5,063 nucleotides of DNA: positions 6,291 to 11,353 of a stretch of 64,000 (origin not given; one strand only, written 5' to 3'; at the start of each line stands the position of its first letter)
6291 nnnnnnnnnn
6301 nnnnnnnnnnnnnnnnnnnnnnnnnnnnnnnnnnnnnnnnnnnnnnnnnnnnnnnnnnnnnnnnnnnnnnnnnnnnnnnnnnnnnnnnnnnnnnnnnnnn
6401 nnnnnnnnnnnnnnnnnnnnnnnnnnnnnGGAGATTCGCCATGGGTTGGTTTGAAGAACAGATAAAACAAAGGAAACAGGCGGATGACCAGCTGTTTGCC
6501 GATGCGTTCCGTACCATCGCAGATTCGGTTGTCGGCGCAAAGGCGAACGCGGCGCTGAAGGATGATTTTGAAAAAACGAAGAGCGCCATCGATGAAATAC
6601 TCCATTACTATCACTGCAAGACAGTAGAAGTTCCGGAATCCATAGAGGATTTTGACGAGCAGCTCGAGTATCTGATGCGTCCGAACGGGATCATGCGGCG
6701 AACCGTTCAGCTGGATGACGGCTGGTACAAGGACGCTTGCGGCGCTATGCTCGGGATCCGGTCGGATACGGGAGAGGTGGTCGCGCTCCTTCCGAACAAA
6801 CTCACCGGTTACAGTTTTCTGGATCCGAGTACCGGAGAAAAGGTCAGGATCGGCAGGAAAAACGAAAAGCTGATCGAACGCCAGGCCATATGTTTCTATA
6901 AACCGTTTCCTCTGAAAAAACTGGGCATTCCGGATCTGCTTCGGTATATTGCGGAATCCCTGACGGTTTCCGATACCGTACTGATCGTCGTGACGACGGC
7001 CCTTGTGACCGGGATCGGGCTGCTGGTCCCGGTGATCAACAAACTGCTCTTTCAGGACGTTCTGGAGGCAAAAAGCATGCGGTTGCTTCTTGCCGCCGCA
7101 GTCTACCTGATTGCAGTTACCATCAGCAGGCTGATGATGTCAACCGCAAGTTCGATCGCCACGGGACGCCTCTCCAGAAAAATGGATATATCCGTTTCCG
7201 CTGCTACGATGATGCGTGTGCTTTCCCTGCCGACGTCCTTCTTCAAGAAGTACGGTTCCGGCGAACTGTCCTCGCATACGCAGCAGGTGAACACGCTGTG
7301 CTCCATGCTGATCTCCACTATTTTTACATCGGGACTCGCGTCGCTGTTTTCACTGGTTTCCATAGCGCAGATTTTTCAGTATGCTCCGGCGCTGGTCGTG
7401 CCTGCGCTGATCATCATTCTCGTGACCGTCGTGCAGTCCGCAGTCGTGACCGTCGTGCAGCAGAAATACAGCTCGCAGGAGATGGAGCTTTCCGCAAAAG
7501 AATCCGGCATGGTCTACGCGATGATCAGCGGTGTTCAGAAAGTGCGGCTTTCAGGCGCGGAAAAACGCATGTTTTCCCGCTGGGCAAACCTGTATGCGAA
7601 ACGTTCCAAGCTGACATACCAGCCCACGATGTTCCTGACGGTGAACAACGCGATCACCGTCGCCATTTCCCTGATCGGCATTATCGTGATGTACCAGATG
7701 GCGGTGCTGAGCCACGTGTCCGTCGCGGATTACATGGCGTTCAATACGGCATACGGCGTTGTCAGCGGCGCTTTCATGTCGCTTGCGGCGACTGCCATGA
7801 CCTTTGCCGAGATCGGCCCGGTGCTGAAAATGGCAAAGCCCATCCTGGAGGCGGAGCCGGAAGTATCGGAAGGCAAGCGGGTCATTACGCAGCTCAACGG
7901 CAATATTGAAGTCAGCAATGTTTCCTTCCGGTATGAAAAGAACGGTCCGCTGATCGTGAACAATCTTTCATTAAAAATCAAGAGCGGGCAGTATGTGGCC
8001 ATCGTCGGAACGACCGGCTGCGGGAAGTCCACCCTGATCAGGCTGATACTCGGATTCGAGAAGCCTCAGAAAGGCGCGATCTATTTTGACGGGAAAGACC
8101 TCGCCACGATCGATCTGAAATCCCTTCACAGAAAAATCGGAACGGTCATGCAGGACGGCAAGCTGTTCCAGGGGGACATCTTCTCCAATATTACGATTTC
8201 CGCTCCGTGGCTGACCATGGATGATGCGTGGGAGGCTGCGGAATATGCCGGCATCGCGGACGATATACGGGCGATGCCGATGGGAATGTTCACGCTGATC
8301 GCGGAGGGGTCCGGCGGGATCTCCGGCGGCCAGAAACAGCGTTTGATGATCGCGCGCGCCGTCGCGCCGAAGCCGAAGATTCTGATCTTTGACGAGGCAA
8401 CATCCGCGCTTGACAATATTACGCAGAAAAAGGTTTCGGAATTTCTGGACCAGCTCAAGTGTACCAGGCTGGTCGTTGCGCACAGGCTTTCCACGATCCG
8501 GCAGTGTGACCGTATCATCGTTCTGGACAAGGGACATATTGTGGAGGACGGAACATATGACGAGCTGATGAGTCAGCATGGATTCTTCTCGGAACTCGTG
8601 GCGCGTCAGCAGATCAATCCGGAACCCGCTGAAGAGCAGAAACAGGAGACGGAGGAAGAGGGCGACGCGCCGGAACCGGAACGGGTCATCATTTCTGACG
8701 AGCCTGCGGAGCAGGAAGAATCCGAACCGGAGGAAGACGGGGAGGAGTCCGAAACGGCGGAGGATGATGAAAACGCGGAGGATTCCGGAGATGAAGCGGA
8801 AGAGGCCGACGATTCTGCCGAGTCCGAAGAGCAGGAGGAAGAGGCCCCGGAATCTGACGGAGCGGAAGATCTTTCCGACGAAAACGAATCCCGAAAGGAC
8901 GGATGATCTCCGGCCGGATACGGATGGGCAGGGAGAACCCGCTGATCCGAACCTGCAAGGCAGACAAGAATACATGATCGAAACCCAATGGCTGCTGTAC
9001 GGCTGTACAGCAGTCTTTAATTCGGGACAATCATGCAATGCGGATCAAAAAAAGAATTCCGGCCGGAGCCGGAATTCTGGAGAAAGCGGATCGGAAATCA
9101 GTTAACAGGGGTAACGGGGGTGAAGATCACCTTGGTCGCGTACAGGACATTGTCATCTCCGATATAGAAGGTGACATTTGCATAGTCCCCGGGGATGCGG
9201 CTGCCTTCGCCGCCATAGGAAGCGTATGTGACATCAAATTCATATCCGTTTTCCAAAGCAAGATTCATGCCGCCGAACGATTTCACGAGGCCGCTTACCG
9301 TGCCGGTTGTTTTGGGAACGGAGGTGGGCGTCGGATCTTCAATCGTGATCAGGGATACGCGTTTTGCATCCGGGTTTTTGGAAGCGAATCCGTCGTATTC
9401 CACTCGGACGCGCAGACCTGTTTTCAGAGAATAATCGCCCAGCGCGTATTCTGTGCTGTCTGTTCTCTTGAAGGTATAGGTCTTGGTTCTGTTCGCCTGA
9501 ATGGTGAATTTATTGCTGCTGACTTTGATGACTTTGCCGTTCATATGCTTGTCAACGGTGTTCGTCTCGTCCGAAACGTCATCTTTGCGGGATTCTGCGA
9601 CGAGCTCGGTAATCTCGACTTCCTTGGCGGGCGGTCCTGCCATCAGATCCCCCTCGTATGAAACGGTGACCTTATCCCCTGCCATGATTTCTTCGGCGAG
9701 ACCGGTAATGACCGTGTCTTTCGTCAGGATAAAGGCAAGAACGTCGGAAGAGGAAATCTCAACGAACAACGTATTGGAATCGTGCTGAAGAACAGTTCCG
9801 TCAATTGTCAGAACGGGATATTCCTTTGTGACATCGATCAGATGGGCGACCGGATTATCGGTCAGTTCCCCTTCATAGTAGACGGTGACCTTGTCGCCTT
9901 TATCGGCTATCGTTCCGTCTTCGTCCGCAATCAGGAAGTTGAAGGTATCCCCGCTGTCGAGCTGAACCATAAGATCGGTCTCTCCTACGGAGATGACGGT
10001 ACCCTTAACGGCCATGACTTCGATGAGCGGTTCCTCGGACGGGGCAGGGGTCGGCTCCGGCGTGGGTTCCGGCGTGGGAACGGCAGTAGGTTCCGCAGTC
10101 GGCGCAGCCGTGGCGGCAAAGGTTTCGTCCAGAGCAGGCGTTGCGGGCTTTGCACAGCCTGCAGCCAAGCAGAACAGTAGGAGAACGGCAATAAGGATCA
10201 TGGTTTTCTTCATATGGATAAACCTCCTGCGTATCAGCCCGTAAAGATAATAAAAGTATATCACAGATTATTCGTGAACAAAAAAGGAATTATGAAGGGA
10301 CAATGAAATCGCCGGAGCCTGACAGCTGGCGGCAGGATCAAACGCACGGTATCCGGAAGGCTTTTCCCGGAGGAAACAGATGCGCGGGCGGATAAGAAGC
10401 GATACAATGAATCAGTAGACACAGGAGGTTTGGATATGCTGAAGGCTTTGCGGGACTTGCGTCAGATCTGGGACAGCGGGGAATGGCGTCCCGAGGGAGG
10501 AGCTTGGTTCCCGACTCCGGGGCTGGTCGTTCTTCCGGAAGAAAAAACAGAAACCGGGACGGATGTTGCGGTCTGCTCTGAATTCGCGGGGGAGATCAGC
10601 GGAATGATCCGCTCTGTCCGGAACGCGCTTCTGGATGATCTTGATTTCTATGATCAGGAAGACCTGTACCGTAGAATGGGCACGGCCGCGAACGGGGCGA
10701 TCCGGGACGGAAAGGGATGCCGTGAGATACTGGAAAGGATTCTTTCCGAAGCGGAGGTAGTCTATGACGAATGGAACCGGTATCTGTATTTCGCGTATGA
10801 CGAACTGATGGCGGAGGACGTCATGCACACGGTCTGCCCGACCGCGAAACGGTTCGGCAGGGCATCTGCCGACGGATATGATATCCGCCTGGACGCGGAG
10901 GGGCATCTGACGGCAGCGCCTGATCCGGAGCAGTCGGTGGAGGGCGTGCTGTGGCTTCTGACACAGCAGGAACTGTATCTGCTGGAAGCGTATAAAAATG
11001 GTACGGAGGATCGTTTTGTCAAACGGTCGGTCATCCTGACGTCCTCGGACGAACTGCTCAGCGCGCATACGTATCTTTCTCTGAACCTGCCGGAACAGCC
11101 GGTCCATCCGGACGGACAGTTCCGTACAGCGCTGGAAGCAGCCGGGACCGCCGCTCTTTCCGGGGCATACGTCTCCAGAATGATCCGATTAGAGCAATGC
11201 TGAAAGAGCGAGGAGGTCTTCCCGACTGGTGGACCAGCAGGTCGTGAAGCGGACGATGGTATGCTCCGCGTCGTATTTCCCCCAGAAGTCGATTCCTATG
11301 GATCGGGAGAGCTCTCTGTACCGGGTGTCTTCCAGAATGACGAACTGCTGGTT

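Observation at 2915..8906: Cargo-less NHLM/PCAT-type three-gene peptide exporter behind an IclR regulator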

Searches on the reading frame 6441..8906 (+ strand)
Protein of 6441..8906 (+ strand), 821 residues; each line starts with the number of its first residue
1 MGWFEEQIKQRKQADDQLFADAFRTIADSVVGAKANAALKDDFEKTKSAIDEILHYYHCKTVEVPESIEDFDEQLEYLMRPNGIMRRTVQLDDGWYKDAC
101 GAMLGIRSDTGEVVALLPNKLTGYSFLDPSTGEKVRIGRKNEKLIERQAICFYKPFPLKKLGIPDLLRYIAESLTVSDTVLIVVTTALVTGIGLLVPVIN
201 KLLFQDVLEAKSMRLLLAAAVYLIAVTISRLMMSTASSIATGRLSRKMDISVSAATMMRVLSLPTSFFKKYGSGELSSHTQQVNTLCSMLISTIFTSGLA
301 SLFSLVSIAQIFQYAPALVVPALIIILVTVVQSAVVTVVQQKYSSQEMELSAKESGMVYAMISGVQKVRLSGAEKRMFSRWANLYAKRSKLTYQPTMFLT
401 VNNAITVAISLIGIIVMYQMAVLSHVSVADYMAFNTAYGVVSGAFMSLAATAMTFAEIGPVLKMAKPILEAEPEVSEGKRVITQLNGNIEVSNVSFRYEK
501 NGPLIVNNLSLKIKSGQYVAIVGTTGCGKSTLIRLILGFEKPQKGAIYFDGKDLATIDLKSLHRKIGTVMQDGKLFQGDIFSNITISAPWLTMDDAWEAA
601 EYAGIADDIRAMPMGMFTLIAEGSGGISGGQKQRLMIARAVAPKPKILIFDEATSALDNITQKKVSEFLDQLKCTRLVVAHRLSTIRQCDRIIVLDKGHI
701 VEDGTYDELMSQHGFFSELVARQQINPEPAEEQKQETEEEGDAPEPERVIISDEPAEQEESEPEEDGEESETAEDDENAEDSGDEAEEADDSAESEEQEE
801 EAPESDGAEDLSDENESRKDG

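Call 3: search_protein_families(library=ncbifam, proteins=[window:6441-8906:+], max_evalue=0.01)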
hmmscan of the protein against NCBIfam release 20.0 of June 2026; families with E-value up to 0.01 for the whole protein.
window:6441-8906:+ (821 aa): 187 families (the best 25 are shown)
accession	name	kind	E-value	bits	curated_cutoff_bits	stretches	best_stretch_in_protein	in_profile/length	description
TIGR03797.1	NHLM_micro_ABC2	equivalog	1e-214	715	709.4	1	66-723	26-685/686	NHLP bacteriocin export ABC transporter permease/ATPase subunit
TIGR03796.1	NHLM_micro_ABC1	equivalog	8.9e-104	348.1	853.3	1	179-720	156-709/710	NHLP family bacteriocin export ABC transporter peptidase/permease/ATPase subunit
TIGR01846.1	type_I_sec_HlyB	subfamily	2.7e-103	346.6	725.55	1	182-723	144-692/694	type I secretion system permease/ATPase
TIGR02203.1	MsbA_lipidA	equivalog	2.5e-86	290.4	602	1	180-721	17-567/572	lipid A export permease/ATP-binding protein MsbA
TIGR03375.1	type_I_sec_LssB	subfamily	1.9e-84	284.3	693.1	1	183-712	155-691/696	type I secretion system permease/ATPase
NF010178.0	PRK13657.1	equivalog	3.3e-80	270.2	733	1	178-739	20-586/588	glucan ABC transporter ATP-binding protein/ permease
NF045513.1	HepA_fam_ABC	equivalog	2.8e-77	260.5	725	1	210-716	89-602/610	heterocyst formation ABC transporter subunit HepA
TIGR01193.1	bacteriocin_ABC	subfamily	5.1e-75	253.4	523.85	1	180-720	159-706/708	peptide cleavage/export ABC transporter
TIGR00958.1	3a01208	subfamily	5.3e-71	239.9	874.6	1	165-720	151-711/711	antigen peptide transporter 2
TIGR02204.1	MsbA_rel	hypoth_equivalog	8e-71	239.4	780.4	1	180-723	21-575/576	ABC transporter, permease/ATP-binding protein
NF008381.0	PRK11176.1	equivalog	2.3e-66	224.4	867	1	173-721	26-577/582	lipid A ABC transporter ATP-binding protein/permease MsbA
NF052233.1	CphA_assoc_ABC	equivalog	1.4e-63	215.4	880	1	180-739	192-759/766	cyanophycin metabolism-associated ABC transporter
TIGR01192.1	chvA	subfamily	1.8e-60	205.2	585.4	1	175-727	15-574/585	glucan export ABC transporter ATP-binding protein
NF008056.1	PRK10790.1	equivalog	1.1e-55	189.3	746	1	172-726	23-578/584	SmdB family multidrug efflux ABC transporter permease/ATP-binding protein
NF008364.0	PRK11160.1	equivalog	4.7e-54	184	630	1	219-721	64-573/575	heme ABC transporter ATP-binding protein/permease CydC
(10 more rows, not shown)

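Call 4: search_protein_families(library=pfam, proteins=[window:6441-8906:+], max_evalue=0.01)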
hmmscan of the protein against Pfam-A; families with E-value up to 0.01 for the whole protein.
window:6441-8906:+ (821 aa): 7 families
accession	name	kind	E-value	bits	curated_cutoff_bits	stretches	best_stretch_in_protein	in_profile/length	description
PF00005.33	ABC_tran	-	2e-32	113.1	25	1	506-655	1-137/137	ABC transporter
PF00664.28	ABC_membrane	-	2.7e-18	67.1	28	1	180-444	2-273/274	ABC transporter transmembrane region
PF02463.25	SMC_N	-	3.3e-07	30.4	40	1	549-695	113-211/220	RecF/RecN/SMC N terminal domain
PF01926.29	MMR_HSR1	-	0.0032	18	21.9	0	519-560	2-42/113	50S ribosome-binding GTPase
PF03193.22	RsgA_GTPase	-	0.004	17.4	30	1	456-541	52-131/174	RsgA GTPase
PF13401.12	AAA_22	-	0.0084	16.9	27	0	517-568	6-56/130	AAA domain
PF13173.12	AAA_14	-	0.0095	16.4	27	0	517-560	3-46/129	AAA domain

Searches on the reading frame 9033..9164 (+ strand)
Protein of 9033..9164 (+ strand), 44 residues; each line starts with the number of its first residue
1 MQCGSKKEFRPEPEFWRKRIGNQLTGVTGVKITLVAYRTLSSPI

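Call 77: search_protein_families(library=ncbifam, alignment_id=A7, max_evalue=0.05)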
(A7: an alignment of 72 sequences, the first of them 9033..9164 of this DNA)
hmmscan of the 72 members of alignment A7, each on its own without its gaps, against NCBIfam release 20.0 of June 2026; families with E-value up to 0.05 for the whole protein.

A. member 1, window:9033-9164:+ (44 aa): 0 families

B. families by the number of members that match (of 72 scanned): 48 families (the first 25 are shown)
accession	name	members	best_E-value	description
NF043067.1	AAC_6p_group_E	1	1.7e-56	aminoglycoside 6'-N-acetyltransferase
TIGR00587.1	nfo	1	2.2e-54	deoxyribonuclease IV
NF000115.2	AAC_6p_Iad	1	6.1e-53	aminoglycoside N-acetyltransferase AAC(6')-Iad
NF002196.0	PRK01060.1-1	1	7e-51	deoxyribonuclease IV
NF002197.0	PRK01060.1-2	1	8.6e-47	deoxyribonuclease IV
NF002199.0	PRK01060.1-4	1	2e-38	deoxyribonuclease IV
NF000140.3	AAC_6p_Salmo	1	2.8e-34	cryptic aminoglycoside N-acetyltransferase AAC(6')-Iy/Iaa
NF000224.3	AAC_6p_Acine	1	2e-33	AAC(6')-Ighjkrstuvwx family aminoglycoside N-acetyltransferase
NF000021.4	AAC_6p_Serra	1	2.7e-32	aminoglycoside 6'-N-acetyltransferase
NF038102.1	AAC_6p_III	1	4.9e-31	tobramycin N-acetyltransferase AAC(6')-III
NF033076.0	AAC_6p_Yersi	1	1e-29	aminoglycoside 6'-N-acetyltransferase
NF000110.2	AAC_6p_If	1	1.2e-29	aminoglycoside N-acetyltransferase AAC(6')-If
NF033374.6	AAC_6p_Id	1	6.6e-29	aminoglycoside N-acetyltransferase AAC(6')-Id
NF033075.0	AAC_6p_Steno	1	6.2e-28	aminoglycoside 6'-N-acetyltransferase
NF000138.1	AAC_6p_Iz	1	1.9e-26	aminoglycoside N-acetyltransferase AAC(6')-Iz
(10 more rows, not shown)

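Call 79: search_protein_families(library=ncbifam, alignment_id=A8, max_evalue=0.05)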
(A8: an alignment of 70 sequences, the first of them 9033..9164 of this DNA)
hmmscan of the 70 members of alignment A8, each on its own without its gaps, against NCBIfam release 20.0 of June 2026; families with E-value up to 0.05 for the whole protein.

A. member 1, window:9033-9164:+ (44 aa): 0 families

B. families by the number of members that match (of 70 scanned): 14 families
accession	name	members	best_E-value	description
NF041542.1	fosX-Cc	1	0.00012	fosfomycin resistance hydrolase FosXCC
TIGR02295.1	HpaD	1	0.00032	3,4-dihydroxyphenylacetate 2,3-dioxygenase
TIGR00068.2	glyox_I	1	0.0012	lactoylglutathione lyase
NF050075.1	SMU1112c_YaeR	1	0.0031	SMU1112c/YaeR family gloxylase I-like metalloprotein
NF038306.1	fosM_gen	1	0.0036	FosM family fosfomycin resistance protein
NF000221.4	FosA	1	0.0036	FosA family fosfomycin resistance glutathione transferase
NF000222.1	FosX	1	0.0052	FosX/FosE/FosI family fosfomycin resistance hydrolase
NF003152.0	PRK04101.1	1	0.0054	metallothiol transferase FosB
NF000496.2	Fos_GSH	1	0.0058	fosfomycin resistance glutathione transferase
NF000467.1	FosG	1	0.0059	FosG family fosfomycin resistance glutathione transferase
TIGR03211.1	catechol_2_3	1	0.013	catechol 2,3-dioxygenase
NF058630.1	repair_Rv3395c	1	0.017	DnaE2-dependent mutagenesis accessory factor ImuA'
NF000339.2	fos-Crono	1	0.018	FosA family fosfomycin resistance glutathione transferase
NF006927.0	PRK09412.1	1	0.046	anaerobic C4-dicarboxylate transporter family protein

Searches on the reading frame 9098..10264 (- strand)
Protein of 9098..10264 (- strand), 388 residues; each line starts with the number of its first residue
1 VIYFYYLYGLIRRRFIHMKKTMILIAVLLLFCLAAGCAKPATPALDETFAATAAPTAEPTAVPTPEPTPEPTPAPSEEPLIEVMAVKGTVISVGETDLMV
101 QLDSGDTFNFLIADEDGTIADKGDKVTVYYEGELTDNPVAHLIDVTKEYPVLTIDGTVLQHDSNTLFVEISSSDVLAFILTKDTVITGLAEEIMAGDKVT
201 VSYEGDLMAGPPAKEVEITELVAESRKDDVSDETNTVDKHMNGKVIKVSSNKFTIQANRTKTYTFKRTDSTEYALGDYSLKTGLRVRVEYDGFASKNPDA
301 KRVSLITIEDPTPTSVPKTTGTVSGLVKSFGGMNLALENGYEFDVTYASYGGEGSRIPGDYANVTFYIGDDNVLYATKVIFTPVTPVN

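Call 3: search_protein_families(library=ncbifam, proteins=[window:9098-10264:-], max_evalue=0.01)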
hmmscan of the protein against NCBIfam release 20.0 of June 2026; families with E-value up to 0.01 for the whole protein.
window:9098-10264:- (388 aa): 2 families
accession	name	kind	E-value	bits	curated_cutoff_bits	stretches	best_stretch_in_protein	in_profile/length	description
NF037973.1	metallo_SslE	exception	0.00022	18.7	3000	1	24-79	16-82/1519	lipoprotein metalloprotease SslE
NF040942.2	hypo_ExtJ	equivalog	0.00058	20.2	52.5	0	240-281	25-51/77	selenite/tellurite reduction operon protein ExtJ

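Call 4: search_protein_families(library=pfam, proteins=[window:9098-10264:-], max_evalue=0.01)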
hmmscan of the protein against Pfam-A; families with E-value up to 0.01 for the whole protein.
window:9098-10264:- (388 aa): 5 families
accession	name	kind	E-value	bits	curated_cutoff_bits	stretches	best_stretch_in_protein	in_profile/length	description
PF18914.6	DUF5666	-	3.8e-05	24.3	27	0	243-291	2-47/60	Domain of unknown function (DUF5666)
PF04886.17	PT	-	0.00018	21.4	26.2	1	52-79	3-30/36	PT disordered repeat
PF11518.13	DUF3221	-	0.0014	19.3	26.4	0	177-214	38-72/82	Protein of unknown function (DUF3221)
PF23284.2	KOW2_Spt5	-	0.0044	17.3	28.9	0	239-258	13-32/50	Transcription elongation factor SPT5, second KOW domain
PF01690.22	PLRV_ORF5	-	0.0075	15.4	27.4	0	61-102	3-44/524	Potato leaf roll virus readthrough protein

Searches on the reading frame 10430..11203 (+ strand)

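Call 20: search_protein_families(library=pfam, proteins=[window:10430-11203:+], max_evalue=0.00001)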
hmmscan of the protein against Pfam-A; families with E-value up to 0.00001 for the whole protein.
window:10430-11203:+ (257 aa): 1 family
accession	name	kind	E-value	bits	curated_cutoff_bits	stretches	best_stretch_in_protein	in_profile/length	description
PF06094.17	GGACT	-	1.1e-10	42.6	22.8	1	120-229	1-116/120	Gamma-glutamyl cyclotransferase, AIG2-like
